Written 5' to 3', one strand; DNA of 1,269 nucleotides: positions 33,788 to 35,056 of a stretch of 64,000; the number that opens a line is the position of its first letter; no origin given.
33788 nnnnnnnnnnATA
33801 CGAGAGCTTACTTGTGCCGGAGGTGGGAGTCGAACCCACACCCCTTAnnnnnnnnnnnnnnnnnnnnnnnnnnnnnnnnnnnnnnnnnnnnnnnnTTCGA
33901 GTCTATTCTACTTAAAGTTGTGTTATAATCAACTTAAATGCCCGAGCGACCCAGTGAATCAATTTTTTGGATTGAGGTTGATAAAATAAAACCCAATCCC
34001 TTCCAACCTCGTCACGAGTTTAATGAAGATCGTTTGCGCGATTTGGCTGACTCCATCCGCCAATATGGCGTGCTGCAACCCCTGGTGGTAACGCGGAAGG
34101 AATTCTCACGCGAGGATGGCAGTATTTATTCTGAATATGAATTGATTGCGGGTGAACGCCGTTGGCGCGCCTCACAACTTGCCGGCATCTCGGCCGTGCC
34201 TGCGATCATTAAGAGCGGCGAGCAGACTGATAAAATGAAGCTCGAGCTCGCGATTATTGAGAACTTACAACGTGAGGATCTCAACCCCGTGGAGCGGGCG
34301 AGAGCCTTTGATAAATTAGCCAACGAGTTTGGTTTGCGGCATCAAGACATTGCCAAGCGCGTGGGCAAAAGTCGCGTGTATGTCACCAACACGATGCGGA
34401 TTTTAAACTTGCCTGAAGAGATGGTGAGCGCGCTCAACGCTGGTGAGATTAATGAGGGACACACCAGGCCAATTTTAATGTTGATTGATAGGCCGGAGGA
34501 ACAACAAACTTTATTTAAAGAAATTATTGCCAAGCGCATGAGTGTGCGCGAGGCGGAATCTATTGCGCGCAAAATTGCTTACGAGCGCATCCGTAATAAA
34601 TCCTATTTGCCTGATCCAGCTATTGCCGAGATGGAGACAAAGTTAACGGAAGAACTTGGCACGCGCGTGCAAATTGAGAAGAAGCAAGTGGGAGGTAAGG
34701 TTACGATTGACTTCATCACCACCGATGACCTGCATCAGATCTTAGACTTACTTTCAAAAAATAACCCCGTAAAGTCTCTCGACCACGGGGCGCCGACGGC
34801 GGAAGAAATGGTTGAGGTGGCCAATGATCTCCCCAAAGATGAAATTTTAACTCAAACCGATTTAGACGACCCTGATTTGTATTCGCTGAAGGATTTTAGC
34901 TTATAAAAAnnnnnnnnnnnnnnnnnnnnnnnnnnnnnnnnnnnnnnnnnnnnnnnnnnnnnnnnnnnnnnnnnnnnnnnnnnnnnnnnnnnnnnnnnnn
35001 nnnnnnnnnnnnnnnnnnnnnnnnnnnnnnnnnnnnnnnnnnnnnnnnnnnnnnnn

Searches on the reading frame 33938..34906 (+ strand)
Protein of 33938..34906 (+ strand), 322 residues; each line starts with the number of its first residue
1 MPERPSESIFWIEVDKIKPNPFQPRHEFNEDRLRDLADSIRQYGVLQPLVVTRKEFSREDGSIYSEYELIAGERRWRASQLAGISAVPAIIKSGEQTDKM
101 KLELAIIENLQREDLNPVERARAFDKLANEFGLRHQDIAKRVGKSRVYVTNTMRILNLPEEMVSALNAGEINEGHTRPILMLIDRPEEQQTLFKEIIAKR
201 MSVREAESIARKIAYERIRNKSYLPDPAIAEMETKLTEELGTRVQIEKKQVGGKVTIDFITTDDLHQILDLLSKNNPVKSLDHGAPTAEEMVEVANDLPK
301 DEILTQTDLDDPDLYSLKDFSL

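Call 7: search_protein_families(library=pfam, proteins=[window:33938-34906:+], max_evalue=0.001)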
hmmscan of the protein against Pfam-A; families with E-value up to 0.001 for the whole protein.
window:33938-34906:+ (322 aa): 4 families
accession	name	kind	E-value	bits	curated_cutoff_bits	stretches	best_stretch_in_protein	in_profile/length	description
PF17762.8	HTH_ParB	-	1.1e-31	109.4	22.6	1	113-213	1-100/102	ParB HTH domain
PF02195.25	ParB_N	-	1.6e-29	102.2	26.3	1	10-111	4-95/95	ParB N-terminal domain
PF23552.2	ParB_C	-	3.8e-10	39.5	23.8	1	225-272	1-49/50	ParB dimerisation domain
PF13732.12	DrrA1-3_C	-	0.00064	20.8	27.4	0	231-290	19-75/81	ATP-binding protein DrrA1-3-like, C-terminal domain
